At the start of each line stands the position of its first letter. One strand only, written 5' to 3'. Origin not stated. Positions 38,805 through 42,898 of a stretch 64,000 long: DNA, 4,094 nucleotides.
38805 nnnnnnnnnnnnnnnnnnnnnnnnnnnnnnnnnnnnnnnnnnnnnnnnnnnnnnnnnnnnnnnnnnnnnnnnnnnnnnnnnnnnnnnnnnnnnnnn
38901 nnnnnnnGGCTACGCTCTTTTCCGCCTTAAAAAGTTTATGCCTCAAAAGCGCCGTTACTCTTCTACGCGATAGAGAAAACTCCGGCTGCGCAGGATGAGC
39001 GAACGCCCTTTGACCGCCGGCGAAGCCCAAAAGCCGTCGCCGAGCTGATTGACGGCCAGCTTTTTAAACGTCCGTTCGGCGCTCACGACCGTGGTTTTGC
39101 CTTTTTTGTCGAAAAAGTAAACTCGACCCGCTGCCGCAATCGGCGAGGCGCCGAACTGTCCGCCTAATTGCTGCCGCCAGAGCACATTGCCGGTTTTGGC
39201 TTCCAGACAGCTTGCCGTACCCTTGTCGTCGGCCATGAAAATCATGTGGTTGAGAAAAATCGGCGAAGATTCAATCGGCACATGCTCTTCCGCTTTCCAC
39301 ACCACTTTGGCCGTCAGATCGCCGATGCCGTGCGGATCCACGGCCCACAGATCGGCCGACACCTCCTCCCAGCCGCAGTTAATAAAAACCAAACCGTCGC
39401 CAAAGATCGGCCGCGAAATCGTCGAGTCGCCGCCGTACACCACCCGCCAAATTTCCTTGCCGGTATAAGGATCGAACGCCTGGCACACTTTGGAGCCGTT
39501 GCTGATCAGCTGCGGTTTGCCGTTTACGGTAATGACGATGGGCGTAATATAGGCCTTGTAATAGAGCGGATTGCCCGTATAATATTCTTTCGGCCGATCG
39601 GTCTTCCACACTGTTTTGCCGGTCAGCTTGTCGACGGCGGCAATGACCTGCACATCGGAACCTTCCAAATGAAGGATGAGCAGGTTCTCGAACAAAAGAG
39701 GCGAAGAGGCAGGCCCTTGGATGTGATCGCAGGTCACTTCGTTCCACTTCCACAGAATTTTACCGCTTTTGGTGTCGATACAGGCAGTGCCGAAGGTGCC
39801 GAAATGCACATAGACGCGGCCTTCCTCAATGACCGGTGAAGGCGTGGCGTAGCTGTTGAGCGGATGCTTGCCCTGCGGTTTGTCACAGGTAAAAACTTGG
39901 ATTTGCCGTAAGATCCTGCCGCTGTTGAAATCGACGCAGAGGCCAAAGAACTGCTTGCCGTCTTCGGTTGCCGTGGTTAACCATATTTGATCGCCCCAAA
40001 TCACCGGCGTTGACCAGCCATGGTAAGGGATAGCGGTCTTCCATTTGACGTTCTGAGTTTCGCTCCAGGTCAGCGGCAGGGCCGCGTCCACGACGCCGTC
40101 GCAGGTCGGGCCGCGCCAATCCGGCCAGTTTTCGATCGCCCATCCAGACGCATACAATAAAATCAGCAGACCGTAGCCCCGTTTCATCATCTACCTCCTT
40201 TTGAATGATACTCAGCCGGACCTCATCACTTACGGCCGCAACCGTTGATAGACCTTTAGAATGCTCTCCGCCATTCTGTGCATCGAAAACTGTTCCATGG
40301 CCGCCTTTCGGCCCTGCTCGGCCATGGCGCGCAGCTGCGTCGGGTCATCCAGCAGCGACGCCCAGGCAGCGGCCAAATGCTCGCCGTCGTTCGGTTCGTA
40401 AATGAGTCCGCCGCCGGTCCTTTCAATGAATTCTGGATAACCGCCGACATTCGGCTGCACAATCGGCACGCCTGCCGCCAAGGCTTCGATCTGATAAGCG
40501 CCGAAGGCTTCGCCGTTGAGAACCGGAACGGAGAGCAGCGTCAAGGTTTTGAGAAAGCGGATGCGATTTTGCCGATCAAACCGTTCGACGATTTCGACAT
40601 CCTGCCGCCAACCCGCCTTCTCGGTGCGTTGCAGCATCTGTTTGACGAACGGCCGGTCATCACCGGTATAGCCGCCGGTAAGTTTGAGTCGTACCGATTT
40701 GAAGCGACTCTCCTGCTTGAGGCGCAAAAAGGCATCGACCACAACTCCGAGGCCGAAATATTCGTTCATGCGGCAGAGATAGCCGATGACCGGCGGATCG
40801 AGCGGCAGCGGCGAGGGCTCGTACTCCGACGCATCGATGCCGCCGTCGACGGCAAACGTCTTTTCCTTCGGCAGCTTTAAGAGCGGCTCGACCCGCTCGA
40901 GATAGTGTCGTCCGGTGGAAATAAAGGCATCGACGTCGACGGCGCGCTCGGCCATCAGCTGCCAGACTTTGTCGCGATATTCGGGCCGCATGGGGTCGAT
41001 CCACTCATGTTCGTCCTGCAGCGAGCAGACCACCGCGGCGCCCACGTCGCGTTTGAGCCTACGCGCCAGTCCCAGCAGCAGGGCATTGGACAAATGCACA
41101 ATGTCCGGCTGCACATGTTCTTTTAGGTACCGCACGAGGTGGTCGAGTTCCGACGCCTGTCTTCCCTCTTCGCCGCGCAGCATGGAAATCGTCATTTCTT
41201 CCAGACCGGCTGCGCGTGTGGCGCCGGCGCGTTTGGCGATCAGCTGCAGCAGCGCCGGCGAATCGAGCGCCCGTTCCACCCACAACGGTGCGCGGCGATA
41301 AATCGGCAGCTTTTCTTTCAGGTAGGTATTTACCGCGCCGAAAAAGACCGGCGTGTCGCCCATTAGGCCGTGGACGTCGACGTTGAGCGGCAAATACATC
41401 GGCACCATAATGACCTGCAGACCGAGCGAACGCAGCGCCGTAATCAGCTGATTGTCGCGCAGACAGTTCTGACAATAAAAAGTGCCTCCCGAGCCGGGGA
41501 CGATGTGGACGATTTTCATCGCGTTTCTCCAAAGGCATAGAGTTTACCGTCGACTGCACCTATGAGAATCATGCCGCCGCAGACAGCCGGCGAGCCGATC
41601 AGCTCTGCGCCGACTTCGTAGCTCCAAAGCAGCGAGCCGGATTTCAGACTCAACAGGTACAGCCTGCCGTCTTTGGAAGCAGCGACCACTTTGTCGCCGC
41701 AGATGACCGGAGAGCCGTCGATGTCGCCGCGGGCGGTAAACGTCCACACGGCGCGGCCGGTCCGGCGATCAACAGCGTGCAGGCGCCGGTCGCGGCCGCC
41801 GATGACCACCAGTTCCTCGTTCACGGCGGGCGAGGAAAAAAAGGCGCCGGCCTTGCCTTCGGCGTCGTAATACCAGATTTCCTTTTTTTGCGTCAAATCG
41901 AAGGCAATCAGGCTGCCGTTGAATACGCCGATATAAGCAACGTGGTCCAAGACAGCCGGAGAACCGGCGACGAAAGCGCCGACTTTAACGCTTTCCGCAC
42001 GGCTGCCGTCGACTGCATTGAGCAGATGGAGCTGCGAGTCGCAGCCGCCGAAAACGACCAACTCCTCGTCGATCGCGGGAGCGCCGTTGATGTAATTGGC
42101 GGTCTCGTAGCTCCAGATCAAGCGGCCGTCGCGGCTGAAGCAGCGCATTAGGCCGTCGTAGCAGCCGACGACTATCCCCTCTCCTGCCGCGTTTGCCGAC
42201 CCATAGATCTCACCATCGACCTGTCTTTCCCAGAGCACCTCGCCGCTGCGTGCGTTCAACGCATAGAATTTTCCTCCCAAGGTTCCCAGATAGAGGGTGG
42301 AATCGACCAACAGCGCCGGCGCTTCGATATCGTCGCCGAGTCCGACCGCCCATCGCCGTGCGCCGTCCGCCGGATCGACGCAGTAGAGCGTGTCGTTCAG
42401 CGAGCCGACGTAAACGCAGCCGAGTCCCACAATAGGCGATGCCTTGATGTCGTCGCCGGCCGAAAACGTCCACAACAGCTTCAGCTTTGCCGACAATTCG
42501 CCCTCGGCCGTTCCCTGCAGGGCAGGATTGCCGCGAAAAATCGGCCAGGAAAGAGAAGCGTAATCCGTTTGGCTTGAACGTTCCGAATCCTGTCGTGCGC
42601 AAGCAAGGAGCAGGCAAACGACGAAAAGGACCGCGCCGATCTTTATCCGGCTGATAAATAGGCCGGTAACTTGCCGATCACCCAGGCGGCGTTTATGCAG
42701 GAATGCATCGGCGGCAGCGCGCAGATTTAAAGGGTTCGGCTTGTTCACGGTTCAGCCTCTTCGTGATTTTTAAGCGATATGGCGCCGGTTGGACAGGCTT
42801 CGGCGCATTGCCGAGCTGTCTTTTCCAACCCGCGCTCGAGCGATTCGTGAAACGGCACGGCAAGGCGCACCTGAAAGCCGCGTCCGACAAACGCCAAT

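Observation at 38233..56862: ~18-gene translationally coupled minus-strand supercluster: cytoplasmic flavin/Fe-S module, membrane NapGH-like module and seven PQQ-like propeller paralogs, with no known terminal enzyme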

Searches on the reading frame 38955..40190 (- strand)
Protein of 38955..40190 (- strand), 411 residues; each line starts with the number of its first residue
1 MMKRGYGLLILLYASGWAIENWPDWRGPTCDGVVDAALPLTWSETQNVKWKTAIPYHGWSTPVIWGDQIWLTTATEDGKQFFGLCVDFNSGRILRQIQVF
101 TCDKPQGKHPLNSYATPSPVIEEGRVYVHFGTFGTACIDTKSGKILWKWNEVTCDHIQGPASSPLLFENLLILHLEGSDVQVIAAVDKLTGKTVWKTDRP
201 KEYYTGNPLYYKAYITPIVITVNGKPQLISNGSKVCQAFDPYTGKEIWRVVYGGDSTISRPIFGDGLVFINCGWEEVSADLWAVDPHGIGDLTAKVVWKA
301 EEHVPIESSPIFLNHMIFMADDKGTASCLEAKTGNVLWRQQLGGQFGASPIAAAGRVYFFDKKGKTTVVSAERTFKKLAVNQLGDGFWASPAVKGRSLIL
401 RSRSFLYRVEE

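Call 6: search_protein_families(library=pfam, proteins=[window:38955-40190:-], max_evalue=0.01)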
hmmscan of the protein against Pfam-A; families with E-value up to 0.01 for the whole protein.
window:38955-40190:- (411 aa): 4 families
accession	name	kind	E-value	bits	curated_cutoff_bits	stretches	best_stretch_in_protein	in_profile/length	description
PF13360.13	PQQ_2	-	4.7e-24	85.8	27.6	3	237-371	6-90/233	Outer membrane protein assembly factor BamB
PF13570.13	Beta-prop_ACSF4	-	1.9e-14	54.3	133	1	238-374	117-246/329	Beta-alanine-activating enzyme, beta-propeller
PF01011.28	PQQ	-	1e-07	31.5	26.7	0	300-356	43-101/595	Glucose/ethanol/alcohol dehydrogenase, beta-propeller domain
PF25293.1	Beta-prop_EMC1_N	-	0.0041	17.3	34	0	317-343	34-60/219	EMC1 N-terminal beta-propeller domain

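Call 31: search_protein_families(library=ncbifam, proteins=[window:38955-40190:-], max_evalue=0.00001)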
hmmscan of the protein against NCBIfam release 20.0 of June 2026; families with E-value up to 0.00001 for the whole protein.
window:38955-40190:- (411 aa): 5 families
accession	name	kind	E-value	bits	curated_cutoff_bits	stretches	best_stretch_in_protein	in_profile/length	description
TIGR03300.1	assembly_YfgL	equivalog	4.4e-15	55.2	285.2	1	298-371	49-122/377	outer membrane protein assembly factor BamB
NF008351.0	PRK11138.1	equivalog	2.5e-13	49.3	423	0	182-277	80-172/394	outer membrane protein assembly factor BamB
TIGR03075.1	PQQ_enz_alc_DH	subfamily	2.3e-11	43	480.05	1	118-251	64-198/530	PQQ-dependent dehydrogenase, methanol/ethanol family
TIGR04528.1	acido_non_PQQ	subfamily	8.3e-10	38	650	0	293-352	410-471/493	acido-empty-quinoprotein group A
NF053615.1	SerThrKinAfsKStmc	equivalog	1.1e-08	34.2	1300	1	117-363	568-793/809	protein serine/threonine kinase AfsK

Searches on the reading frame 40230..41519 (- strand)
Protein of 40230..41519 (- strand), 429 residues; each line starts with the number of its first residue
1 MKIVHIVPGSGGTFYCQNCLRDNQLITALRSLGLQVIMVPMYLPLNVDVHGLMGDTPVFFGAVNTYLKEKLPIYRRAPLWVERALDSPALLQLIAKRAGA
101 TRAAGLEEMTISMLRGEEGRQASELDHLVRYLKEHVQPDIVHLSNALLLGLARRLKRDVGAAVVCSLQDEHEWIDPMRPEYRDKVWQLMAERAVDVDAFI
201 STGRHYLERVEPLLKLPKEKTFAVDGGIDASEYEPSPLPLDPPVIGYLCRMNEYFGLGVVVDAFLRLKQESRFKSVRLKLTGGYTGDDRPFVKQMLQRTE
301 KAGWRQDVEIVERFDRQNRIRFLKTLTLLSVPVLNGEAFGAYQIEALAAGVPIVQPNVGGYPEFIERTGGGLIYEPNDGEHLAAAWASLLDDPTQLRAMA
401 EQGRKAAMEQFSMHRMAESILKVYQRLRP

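Call 6: search_protein_families(library=pfam, proteins=[window:40230-41519:-], max_evalue=0.01)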
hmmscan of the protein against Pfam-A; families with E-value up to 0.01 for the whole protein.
window:40230-41519:- (429 aa): 6 families
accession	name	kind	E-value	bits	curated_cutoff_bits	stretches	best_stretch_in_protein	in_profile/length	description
PF00534.26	Glycos_transf_1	-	5.3e-20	72.1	26.4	1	236-405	9-171/172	Glycosyl transferases group 1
PF13692.12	Glyco_trans_1_4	-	4.5e-16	59.8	27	1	243-392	2-142/142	Glycosyl transferases group 1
PF13439.12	Glyco_transf_4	-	4.3e-06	27.3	28.5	1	120-231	56-169/170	Glycosyltransferase Family 4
PF13524.12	Glyco_trans_1_2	-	8.3e-06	26.3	25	1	343-421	67-143/144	Glycosyl transferase-like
PF13579.12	Glyco_trans_4_4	-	0.00023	22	29.7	1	124-221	59-152/158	Glycosyl transferase 4-like domain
PF20706.3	GT4-conflict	-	0.00037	20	26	1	197-417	148-382/385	Family 4 Glycosyltransferase in conflict systems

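Call 31: search_protein_families(library=ncbifam, proteins=[window:40230-41519:-], max_evalue=0.00001)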
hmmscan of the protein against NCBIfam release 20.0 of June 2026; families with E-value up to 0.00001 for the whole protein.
window:40230-41519:- (429 aa): 15 families
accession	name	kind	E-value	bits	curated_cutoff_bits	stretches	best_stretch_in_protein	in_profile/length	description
TIGR03088.1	stp2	hypoth_equivalog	4.7e-25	88.4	409.05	1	108-427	53-373/374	TIGR03088 family PEP-CTERM/XrtA system glycosyltransferase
NF041876.1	EPS_EpsE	equivalog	8.3e-18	64.8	400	1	249-419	221-388/389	exopolysaccharide biosynthesis GT4 family glycosyltransferase EpsE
TIGR03449.1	mycothiol_MshA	equivalog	4e-17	62.2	462.5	1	238-426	216-402/406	D-inositol-3-phosphate glycosyltransferase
TIGR03999.1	thiol_BshA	equivalog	9.2e-17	61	273.7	1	277-427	231-373/375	N-acetyl-alpha-D-glucosaminyl L-malate synthase BshA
TIGR04063.1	stp3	hypoth_equivalog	1.3e-13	50.6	442.05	1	243-427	214-395/397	TIGR04063 family PEP-CTERM/XrtA system glycosyltransferase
NF038298.1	EPS_HpsO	equivalog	3.5e-12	45.8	575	1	244-427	203-387/388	hormogonium polysaccharide biosynthesis glycosyltransferase HpsO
TIGR02149.1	glgA_Coryne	subfamily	6.7e-12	45.2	302.4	1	243-426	205-389/391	glycogen synthase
NF038295.1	EPS_HpsP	equivalog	1.4e-09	37.4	550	1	239-427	204-387/388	hormogonium polysaccharide biosynthesis glycosyltransferase HpsP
NF053787.1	GlcN_PG_synth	equivalog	1.8e-09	36.9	480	1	335-427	270-359/361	N-acetylglucosaminyl phosphatidylglycerol synthase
TIGR02472.1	sucr_P_syn_N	equivalog_domain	3.7e-09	35.9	576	1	337-422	351-436/439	sucrose-phosphate synthase, putative, glycosyltransferase domain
TIGR04047.1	MSMEG_0565_glyc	hypoth_equivalog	5.7e-09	35.5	259.85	1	260-426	211-373/373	MSMEG_0565 family glycosyltransferase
NF046085.1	XrtY_assoc_Gly1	equivalog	7.8e-09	34.8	400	1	247-427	214-384/387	XrtY-associated glycosyltransferase XYAG1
NF012028.0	PRK15484.1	subfamily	3.7e-07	29.6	618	1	244-421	195-372/380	lipopolysaccharide N-acetylglucosaminyltransferase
NF038229.1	Glyco4_Geo_Pelo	equivalog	5.8e-07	28.8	400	1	344-427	255-336/338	GPMC system family 4 glycosyltransferase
NF047684.1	TeichurnBiosyTuaC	equivalog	4.9e-06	25.7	550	1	303-427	267-389/391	teichuronic acid biosynthesis protein TuaC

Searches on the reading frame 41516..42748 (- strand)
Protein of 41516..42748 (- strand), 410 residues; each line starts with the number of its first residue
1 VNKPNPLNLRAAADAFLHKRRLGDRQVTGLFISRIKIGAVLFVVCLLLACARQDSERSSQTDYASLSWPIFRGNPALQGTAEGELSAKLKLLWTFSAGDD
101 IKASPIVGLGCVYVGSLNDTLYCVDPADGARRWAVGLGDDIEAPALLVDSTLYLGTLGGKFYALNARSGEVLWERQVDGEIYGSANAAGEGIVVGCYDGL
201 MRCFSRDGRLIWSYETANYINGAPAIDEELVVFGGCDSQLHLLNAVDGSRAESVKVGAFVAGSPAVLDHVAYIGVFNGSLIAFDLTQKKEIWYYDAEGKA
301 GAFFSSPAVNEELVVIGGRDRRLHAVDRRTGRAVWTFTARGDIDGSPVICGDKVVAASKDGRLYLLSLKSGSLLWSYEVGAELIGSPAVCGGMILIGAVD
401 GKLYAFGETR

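Call 6: search_protein_families(library=pfam, proteins=[window:41516-42748:-], max_evalue=0.01)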
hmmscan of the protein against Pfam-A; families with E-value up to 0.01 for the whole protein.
window:41516-42748:- (410 aa): 6 families
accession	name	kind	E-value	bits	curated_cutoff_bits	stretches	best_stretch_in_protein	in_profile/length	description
PF13570.13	Beta-prop_ACSF4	-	3.7e-57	194.6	133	2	88-269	80-266/329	Beta-alanine-activating enzyme, beta-propeller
PF13360.13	PQQ_2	-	1.9e-43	149.2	27.6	3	119-336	3-232/233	Outer membrane protein assembly factor BamB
PF01011.28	PQQ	-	1.4e-11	44.3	26.7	0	262-344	51-147/595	Glucose/ethanol/alcohol dehydrogenase, beta-propeller domain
PF25292.1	Beta-prop_CGLA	-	6e-08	33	26.8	1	169-255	18-113/316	Lambda-carrageenase beta-propeller domain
PF01344.31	Kelch_1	-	7.1e-07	29.1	20.1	0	302-323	3-26/46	Kelch motif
PF14435.11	SUKH-4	-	0.00017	22.2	25.5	0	140-176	70-106/179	SUKH-4 immunity protein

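Call 7: search_protein_families(library=ncbifam, proteins=[window:41516-42748:-], max_evalue=0.001)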
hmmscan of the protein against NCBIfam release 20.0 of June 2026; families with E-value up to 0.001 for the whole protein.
window:41516-42748:- (410 aa): 8 families
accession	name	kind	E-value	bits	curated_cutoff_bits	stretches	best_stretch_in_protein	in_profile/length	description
TIGR03300.1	assembly_YfgL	equivalog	3e-50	171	285.2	4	39-217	5-174/377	outer membrane protein assembly factor BamB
NF008351.0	PRK11138.1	equivalog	2e-30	105.6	423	3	257-338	109-187/394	outer membrane protein assembly factor BamB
NF053615.1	SerThrKinAfsKStmc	equivalog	3.3e-28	98.8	1300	2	261-406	657-799/809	protein serine/threonine kinase AfsK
TIGR03075.1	PQQ_enz_alc_DH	subfamily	1.1e-18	67.2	480.05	3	87-187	45-158/530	PQQ-dependent dehydrogenase, methanol/ethanol family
TIGR04528.1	acido_non_PQQ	subfamily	3.6e-12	45.8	650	1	320-406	400-491/493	acido-empty-quinoprotein group A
NF041516.1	PA2928_fam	subfamily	1.4e-06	27.9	70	0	118-175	68-127/376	PA2928 family protein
NF040673.1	PLuB_PQQ_rpt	exception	1.1e-05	24.5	250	0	279-352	268-338/395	PLuB system PQQ-binding repeat protein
TIGR03074.1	PQQ_membr_DH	subfamily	0.0006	17.8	832.65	0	292-344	258-312/783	membrane-bound PQQ-dependent dehydrogenase, glucose/quinate/shikimate family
